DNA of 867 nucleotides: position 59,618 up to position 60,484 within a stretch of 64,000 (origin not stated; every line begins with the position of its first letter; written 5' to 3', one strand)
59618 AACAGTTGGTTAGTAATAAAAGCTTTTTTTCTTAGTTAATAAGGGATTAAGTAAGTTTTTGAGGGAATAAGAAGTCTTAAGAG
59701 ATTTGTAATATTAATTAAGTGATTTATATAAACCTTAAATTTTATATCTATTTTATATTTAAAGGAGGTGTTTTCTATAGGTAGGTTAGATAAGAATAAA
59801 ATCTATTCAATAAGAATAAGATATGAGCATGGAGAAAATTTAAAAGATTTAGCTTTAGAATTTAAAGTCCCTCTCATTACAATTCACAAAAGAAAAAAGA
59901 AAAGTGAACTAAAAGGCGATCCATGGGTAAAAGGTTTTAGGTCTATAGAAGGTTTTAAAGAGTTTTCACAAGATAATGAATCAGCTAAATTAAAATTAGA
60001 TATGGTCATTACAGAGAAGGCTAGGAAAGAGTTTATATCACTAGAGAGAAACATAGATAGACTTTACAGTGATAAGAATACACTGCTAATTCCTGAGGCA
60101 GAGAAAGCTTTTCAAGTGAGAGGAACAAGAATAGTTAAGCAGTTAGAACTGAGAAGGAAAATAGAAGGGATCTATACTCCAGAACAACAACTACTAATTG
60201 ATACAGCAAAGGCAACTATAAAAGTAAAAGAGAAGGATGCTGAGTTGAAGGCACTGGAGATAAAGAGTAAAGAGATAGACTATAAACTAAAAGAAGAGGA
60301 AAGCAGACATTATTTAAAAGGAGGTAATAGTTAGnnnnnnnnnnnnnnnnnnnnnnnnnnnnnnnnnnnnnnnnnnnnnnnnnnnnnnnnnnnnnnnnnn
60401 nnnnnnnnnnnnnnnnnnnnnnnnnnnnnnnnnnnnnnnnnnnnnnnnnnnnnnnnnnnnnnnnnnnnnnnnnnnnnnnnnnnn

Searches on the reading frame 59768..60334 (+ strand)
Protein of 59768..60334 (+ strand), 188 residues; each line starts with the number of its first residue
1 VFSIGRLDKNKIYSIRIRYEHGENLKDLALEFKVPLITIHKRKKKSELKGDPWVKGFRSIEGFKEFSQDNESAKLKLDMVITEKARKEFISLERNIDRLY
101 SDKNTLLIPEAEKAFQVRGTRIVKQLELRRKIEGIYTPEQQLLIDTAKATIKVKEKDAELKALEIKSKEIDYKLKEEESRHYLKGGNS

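Call 4: search_protein_families(library=pfam, proteins=[window:59768-60334:+], max_evalue=0.1)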
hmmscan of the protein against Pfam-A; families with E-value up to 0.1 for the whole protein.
window:59768-60334:+ (188 aa): 1 family
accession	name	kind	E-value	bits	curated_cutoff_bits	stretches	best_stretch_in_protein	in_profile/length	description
PF04545.22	Sigma70_r4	-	0.052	13.5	24.1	0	15-45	13-43/50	Sigma-70, region 4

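Call 6: search_protein_families(library=phrogs, proteins=[window:59768-60334:+], max_evalue=0.1)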
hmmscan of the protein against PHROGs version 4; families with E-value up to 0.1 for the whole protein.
window:59768-60334:+ (188 aa): 1 family
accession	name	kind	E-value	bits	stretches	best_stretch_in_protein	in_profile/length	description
phrog_7938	-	unknown function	0.083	13.7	0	125-173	50-98/116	-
